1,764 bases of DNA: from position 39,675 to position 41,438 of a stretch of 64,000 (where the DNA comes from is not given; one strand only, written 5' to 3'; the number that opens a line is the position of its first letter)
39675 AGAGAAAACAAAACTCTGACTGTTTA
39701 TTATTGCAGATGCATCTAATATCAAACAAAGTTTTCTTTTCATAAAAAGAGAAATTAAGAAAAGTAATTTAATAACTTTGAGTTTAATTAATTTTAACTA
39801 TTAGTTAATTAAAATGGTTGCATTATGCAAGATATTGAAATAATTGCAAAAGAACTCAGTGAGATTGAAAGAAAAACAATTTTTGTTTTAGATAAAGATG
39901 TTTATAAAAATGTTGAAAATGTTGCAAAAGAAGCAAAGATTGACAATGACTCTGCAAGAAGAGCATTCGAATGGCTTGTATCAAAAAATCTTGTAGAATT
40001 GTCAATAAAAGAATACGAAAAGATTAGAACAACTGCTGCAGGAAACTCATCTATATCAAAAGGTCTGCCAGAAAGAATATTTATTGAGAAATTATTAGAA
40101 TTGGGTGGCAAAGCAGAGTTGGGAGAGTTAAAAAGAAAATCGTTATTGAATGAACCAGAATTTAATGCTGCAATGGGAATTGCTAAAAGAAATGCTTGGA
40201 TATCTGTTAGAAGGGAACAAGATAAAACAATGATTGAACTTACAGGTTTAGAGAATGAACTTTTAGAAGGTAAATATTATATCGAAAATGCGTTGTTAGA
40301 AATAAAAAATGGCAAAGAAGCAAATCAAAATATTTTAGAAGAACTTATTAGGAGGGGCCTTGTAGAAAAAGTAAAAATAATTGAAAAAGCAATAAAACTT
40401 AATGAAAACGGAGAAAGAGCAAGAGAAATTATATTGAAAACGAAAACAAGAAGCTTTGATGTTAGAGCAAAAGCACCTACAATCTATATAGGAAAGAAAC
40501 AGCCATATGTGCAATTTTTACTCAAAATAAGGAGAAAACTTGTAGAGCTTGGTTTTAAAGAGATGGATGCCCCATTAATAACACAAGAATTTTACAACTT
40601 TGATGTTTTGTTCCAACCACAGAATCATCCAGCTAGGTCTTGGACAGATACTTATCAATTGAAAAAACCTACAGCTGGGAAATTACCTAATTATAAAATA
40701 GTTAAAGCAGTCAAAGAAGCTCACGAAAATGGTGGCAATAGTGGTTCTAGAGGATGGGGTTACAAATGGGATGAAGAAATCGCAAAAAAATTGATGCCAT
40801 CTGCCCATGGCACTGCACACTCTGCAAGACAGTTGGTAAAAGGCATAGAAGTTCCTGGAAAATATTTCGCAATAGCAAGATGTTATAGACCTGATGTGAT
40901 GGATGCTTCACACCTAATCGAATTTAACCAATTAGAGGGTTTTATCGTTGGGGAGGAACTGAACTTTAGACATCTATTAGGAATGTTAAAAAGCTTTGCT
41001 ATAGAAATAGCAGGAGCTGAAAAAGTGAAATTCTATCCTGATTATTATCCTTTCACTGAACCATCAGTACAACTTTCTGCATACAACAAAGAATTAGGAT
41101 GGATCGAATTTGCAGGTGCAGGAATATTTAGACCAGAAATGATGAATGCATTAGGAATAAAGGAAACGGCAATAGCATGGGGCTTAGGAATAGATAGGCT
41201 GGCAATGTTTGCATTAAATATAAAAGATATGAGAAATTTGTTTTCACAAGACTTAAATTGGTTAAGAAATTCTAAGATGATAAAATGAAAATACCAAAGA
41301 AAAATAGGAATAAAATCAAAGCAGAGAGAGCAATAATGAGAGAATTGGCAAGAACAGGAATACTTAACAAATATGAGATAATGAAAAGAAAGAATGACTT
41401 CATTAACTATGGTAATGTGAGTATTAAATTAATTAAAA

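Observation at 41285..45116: pheS and pheT split by a 3.8-kb island of eight small lysine-rich genes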

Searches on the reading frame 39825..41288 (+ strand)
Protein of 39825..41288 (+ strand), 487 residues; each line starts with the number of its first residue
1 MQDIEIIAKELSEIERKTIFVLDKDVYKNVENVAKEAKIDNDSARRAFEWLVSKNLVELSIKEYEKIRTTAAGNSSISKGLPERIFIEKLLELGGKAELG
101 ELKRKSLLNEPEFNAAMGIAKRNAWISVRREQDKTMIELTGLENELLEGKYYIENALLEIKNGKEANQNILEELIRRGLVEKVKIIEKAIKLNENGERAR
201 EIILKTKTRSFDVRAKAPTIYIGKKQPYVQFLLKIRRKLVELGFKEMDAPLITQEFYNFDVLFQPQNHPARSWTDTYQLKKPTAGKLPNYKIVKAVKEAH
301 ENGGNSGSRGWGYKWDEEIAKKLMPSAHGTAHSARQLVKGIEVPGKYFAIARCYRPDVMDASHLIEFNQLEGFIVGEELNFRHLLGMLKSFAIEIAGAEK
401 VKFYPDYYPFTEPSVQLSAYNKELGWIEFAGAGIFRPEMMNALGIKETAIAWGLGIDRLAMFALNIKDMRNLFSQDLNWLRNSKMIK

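Call 3: search_protein_families(library=pfam, proteins=[window:39825-41288:+], max_evalue=1)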
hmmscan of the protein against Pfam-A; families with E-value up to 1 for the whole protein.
window:39825-41288:+ (487 aa): 5 families
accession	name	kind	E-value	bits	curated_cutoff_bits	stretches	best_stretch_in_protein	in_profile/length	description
PF01409.25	tRNA-synt_2d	-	4.8e-78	262.5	19.8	1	211-482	2-245/246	tRNA synthetases class II core domain (F)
PF00152.25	tRNA-synt_2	-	6.4e-06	25.9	25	1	334-371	78-118/308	tRNA synthetases class II (D, K and N)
PF01978.25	TrmB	-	0.00077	19.7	25.6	1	11-67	6-62/68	Sugar-specific transcriptional regulator TrmB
PF17759.6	tRNA_synthFbeta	-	0.014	15.3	22.4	1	346-450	98-208/214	Phenylalanyl tRNA synthetase beta chain CLM domain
PF10771.15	DUF2582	-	0.34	11.5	24.2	0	90-138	16-64/65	Winged helix-turn-helix domain (DUF2582)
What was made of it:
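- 39825..41288 (+): pheS, the PheRS alpha subunit (487 aa), intact. Pfam tRNA-synt_2d E = 4.8e-78 (call 3).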

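Call 20: find_related_loci(query=window:39825-41288:+, collection=genome_contigs, flank=10000)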
Query window:39825-41288:+ (487 aa) in genome_contigs; peptide patterns used: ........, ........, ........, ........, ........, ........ (x = any residue, [..] = any of these).
51 stretches matched a pattern; 26 encode a relative of the query (tblastn E <= 1e-3); 26 distinct loci.
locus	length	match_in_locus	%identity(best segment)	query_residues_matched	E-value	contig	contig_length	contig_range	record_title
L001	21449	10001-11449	62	7-487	0e+0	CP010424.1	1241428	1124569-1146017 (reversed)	MAG: archaeon GW2011_AR10 chromosome, complete genome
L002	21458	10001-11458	62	4-487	0e+0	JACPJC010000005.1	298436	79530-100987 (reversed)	MAG: Candidatus Iainarchaeum archaeon isolate NC_groundwater_457_Ag_B-0.1um_46_10 S34_3B_scaffold_200443, whole genome s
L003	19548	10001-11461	57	3-486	0e+0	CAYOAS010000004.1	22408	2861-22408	MAG TPA_asm: uncultured archaeon isolate binchicken_co376_240 genome assembly, contig: NODE_2094_length_22408_cov_6.4278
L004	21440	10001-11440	59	1-487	0e+0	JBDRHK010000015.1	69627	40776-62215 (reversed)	MAG: Candidatus Iainarchaeum archaeon isolate MEGAHIT-group-1.513 k141_8015602, whole genome shotgun sequence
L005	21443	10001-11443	54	3-486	9e-171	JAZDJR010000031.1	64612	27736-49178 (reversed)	MAG: Candidatus Micrarchaeota archaeon isolate MEGAHIT-group-0.496 k141_4109566, whole genome shotgun sequence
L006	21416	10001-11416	55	7-486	1e-170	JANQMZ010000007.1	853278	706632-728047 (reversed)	MAG: archaeon isolate PL23a_bin.47 k99_6018078, whole genome shotgun sequence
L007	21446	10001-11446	55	3-486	2e-168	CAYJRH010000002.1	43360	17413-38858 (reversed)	MAG TPA_asm: uncultured archaeon isolate ERP125453_co1_38 genome assembly, contig: NODE_647_length_43360_cov_29.826741,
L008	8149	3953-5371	55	11-486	4e-165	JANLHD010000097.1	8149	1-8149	MAG: archaeon isolate P6-8 k99_390699, whole genome shotgun sequence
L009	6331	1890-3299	53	3-486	2e-163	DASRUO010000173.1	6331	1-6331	MAG TPA_asm: archaeon isolate SMAG_U8114 k141_944410, whole genome shotgun sequence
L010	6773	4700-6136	52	3-486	3e-159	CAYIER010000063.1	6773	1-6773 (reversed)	MAG TPA_asm: uncultured archaeon isolate ERP119705_co19_171 genome assembly, contig: NODE_14574_length_6773_cov_7.668651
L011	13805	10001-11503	45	3-484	3e-134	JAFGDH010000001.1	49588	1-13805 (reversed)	MAG: Candidatus Aenigmatarchaeota archaeon isolate Zod_Metabat.1163 k87_19601, whole genome shotgun sequence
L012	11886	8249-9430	53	79-486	2e-129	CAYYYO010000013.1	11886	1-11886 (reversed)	MAG TPA_asm: uncultured archaeon isolate binchicken_co256_318 genome assembly, contig: NODE_13778_length_11886_cov_10.13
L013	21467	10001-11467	51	3-486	2e-158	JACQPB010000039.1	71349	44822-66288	MAG: Candidatus Iainarchaeum archaeon isolate NC_groundwater_1296_Ag_S-0.2um_52_80 S_p2_S4_coassembly_k141_2358215, whol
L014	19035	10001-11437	58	1-486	0e+0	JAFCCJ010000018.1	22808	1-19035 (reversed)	MAG: Candidatus Iainarchaeum archaeon isolate AB_3033_Bin_152 AB_3033_Bin_152_scaffold_3134, whole genome shotgun sequen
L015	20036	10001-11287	40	68-487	8e-98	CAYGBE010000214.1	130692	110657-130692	MAG TPA_asm: uncultured archaeon isolate ERP108616_co1_335 genome assembly, contig: k119_1612665, whole genome shotgun s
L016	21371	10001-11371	39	53-487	1e-97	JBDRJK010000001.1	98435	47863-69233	MAG: Candidatus Aenigmatarchaeota archaeon isolate MEGAHIT-group-1.649 k141_6184145, whole genome shotgun sequence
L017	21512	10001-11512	38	1-485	2e-88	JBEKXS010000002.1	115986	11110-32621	MAG: Candidatus Pacearchaeota archaeon isolate SPRUCE 657 SPRUCE_657_2, whole genome shotgun sequence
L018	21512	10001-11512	37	1-485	4e-87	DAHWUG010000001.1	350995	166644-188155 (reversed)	MAG TPA_asm: Nanoarchaeota archaeon isolate clean1988 NODE_1_length_350995_cov_6.132942, whole genome shotgun sequence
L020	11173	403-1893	37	7-486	4e-81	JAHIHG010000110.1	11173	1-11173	MAG: Nanoarchaeota archaeon isolate KR11_N3.mb.40 KR11_N3.mb.40_k141_295491, whole genome shotgun sequence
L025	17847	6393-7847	35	5-484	9e-76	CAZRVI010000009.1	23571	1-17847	MAG TPA_asm: Candidatus Woesearchaeota archaeon isolate binchicken_co19_483 genome assembly, contig: NODE_3245_length_23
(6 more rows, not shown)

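Call 38: find_related_loci(query=window:39825-41288:+, collection=metagenome_contigs, flank=8000)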
Query window:39825-41288:+ (487 aa) in metagenome_contigs; peptide patterns used: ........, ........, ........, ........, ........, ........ (x = any residue, [..] = any of these).
64 stretches matched a pattern; 41 encode a relative of the query (tblastn E <= 1e-3); 41 distinct loci.
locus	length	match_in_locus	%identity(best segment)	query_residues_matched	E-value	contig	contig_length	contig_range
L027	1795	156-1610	64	4-486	0e+0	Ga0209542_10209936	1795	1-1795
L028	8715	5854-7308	64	4-486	0e+0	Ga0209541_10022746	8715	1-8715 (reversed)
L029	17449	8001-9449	62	7-487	0e+0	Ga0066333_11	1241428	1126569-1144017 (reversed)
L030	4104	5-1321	66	50-486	0e+0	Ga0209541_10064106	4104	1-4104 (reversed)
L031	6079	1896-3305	53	3-486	3e-165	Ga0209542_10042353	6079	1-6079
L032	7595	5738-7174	52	3-486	5e-159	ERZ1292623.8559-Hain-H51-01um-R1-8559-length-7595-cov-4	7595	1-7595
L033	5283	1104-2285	53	79-486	2e-130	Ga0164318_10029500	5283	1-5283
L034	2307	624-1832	51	70-486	5e-137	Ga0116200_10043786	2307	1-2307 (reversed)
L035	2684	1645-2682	55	8-342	2e-113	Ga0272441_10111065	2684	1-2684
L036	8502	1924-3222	41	68-486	2e-101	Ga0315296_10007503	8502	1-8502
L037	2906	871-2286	39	31-487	3e-104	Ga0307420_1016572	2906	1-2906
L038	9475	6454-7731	42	70-487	9e-99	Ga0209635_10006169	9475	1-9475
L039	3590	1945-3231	40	68-487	2e-99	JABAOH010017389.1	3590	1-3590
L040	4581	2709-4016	41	70-487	6e-97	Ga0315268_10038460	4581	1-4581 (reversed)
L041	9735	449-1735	41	68-487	8e-96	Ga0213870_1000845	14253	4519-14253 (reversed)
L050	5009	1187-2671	36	3-481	3e-84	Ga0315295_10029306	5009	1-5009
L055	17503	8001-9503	35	3-486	8e-77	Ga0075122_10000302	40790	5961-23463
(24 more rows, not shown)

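Call 42: search_protein_families(library=pfam, proteins=[L028:7314-7547:+, L028:7525-8073:+, L030:1324-1572:+, L030:1548-2084:+, L008:5421-5795:+, L009:3305-3610:+, L014:11447-11848:+, L032:7224-7358:+, L032:7369-7593:+, L025:7878-9119:+], max_evalue=0.1)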
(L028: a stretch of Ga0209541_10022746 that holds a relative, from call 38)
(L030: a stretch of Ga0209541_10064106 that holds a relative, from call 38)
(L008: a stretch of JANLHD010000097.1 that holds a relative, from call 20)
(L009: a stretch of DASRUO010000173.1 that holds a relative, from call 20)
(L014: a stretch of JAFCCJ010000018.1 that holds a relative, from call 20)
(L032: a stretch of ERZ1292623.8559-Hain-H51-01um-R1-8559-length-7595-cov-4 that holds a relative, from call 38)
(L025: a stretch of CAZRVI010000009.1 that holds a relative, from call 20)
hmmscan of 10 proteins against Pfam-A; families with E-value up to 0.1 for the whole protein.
L028:7314-7547:+ (77 aa): 0 families

L028:7525-8073:+ (182 aa): 5 families
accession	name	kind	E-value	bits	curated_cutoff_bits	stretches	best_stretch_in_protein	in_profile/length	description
PF14907.12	NTP_transf_5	-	3.9e-06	27.1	31.2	1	9-175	59-236/249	Uncharacterised nucleotidyltransferase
PF19502.5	DUF6036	-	1.7e-05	25.1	23.6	1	19-155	16-123/164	Nucleotidyltransferase of unknown function (DUF6036)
PF09970.15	DUF2204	-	0.00022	21.3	20.3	1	10-170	4-167/181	Nucleotidyl transferase of unknown function (DUF2204)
PF17814.7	LisH_TPL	-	0.025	14.7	30.7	1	9-22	4-17/31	LisH-like dimerisation domain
PF07879.16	PHB_acc_N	-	0.063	13.8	25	0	64-93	13-42/61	PHB/PHA accumulation regulator DNA-binding domain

L030:1324-1572:+ (82 aa): 1 family
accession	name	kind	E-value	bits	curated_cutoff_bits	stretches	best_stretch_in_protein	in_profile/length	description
PF00505.25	HMG_box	-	0.081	13.8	25.4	0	49-73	18-36/69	HMG (high mobility group) box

L030:1548-2084:+ (178 aa): 3 families
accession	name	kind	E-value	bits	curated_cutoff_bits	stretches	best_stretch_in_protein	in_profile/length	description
PF14907.12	NTP_transf_5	-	0.00047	20.2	31.2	1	8-173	60-238/249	Uncharacterised nucleotidyltransferase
PF09970.15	DUF2204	-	0.0069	16.5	20.3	1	8-167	5-168/181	Nucleotidyl transferase of unknown function (DUF2204)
PF19502.5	DUF6036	-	0.047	13.9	23.6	1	100-145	70-117/164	Nucleotidyltransferase of unknown function (DUF6036)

L008:5421-5795:+ (124 aa): 3 families
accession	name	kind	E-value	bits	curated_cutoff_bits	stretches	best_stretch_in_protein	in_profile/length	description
PF17060.10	MPS2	-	0.0048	16.4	28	1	22-118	149-244/395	Monopolar spindle protein 2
PF14662.11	KASH_CCD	-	0.015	15.7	43.3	1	52-118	67-131/191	Coiled-coil region of CCDC155 or KASH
PF12808.12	Mto2_bdg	-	0.068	13.9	22.3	0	66-97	17-51/52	Micro-tubular organiser Mto1 C-term Mto2-binding region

L009:3305-3610:+ (101 aa): 2 families
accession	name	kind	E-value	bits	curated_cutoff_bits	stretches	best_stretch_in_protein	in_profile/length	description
PF15463.11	ECM11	-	0.03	15.3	27.1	1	22-69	84-130/133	Extracellular mutant protein 11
PF25398.1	CUX1_N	-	0.064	13.7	27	0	8-50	49-88/116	CUX1-like, N-terminal tRNA-binding arm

L014:11447-11848:+ (133 aa): 3 families
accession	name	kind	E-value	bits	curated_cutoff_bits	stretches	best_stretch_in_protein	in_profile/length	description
PF07888.16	CALCOCO1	-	0.0037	16.7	36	1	32-103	52-120/496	Calcium binding and coiled-coil domain (CALCOCO1) like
PF05791.16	Bacillus_HBL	-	0.017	15.4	29.1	1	44-88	94-140/177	Bacillus haemolytic enterotoxin (HBL)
PF09730.14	BicD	-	0.035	12.7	27.9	1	35-88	379-432/718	Microtubule-associated protein Bicaudal-D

L032:7224-7358:+ (44 aa): 1 family
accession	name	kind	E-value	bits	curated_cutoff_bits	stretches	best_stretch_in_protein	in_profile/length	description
PF04014.23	MazE_antitoxin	-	0.00014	22.2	24.7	1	15-42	5-32/48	Antidote-toxin recognition MazE, bacterial antitoxin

L032:7369-7593:+ (75 aa): 15 families
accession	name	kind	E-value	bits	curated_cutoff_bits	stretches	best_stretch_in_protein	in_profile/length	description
PF13936.12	HTH_38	-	0.0006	19.9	27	1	11-42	13-42/44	Helix-turn-helix domain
PF07750.17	GcrA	-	0.00098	20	26.9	1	11-54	11-53/155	GcrA cell cycle regulator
PF13921.12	Myb_DNA-bind_6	-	0.0051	17.4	22.9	1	9-50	7-48/60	Myb-like DNA-binding domain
PF01710.22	HTH_Tnp_IS630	-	0.0051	17.3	21.3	1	15-52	66-102/119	Transposase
PF13412.12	HTH_24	-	0.0055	16.7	21.9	1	4-36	2-34/48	Winged helix-turn-helix DNA-binding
PF14493.12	HTH_40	-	0.0092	16.7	27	1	14-49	8-41/89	Helix-turn-helix domain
PF15846.10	DUF4720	-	0.011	16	27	1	11-65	42-95/96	Domain of unknown function (DUF4720)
PF15978.11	TnsD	-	0.014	14.9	32.4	1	8-58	188-238/355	Tn7-like transposition protein D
PF04967.18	HTH_10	-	0.026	14.8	23.1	1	16-44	20-47/53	HTH DNA binding domain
PF14420.11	Clr5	-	0.03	14.9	22.3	0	8-27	9-28/54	Clr5 domain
PF12840.13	HTH_20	-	0.037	14.4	27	1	10-43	9-41/51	Helix-turn-helix domain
PF04545.22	Sigma70_r4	-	0.038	14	24.1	0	13-31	14-32/50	Sigma-70, region 4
PF08279.18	HTH_11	-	0.051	13.9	25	1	9-42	4-37/55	HTH domain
PF13518.12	HTH_28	-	0.068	13.7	25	0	14-37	8-29/52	Helix-turn-helix domain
PF13384.12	HTH_23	-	0.096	13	24.6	0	14-32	13-30/50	Homeodomain-like domain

L025:7878-9119:+ (413 aa): 13 families
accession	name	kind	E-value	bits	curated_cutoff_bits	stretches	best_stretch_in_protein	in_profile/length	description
PF08279.18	HTH_11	-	0.00042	20.6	25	1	366-390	20-45/55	HTH domain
PF01475.25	FUR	-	0.0016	19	23.1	1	359-395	26-63/121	Ferric uptake regulator family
PF14528.11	LAGLIDADG_3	-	0.0025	18.5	22.5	0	232-285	4-63/82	LAGLIDADG-like domain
PF21100.3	MCM_C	-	0.0026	18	27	1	353-394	12-56/64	MCM protein C-terminal winged helix-turn-helix domain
PF17423.7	SwrA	-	0.0057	16.9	25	1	328-379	62-112/116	Swarming motility protein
PF03551.20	PadR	-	0.0071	16.8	27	1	360-399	15-55/75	Transcriptional regulator PadR-like family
PF13635.12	DUF4143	-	0.014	15.6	28.1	1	364-397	33-66/160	Domain of unknown function (DUF4143)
PF18794.7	HSM3_C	-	0.014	15.4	25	1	41-101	106-165/177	DNA mismatch repair protein HSM3, C terminal domain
PF01978.25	TrmB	-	0.03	14.6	25.6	0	365-397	26-58/68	Sugar-specific transcriptional regulator TrmB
PF14527.11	LAGLIDADG_WhiA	-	0.05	14.2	23.2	0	135-186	6-56/93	WhiA LAGLIDADG-like domain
PF01047.28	MarR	-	0.066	13.5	24.6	0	365-396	21-52/59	MarR family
PF20405.4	DUF6695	-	0.072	13.8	25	0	151-195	24-69/79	DUF6695 C-terminal domain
PF05204.19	Hom_end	-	0.075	13.6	21.1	0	226-276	9-61/110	Homing endonuclease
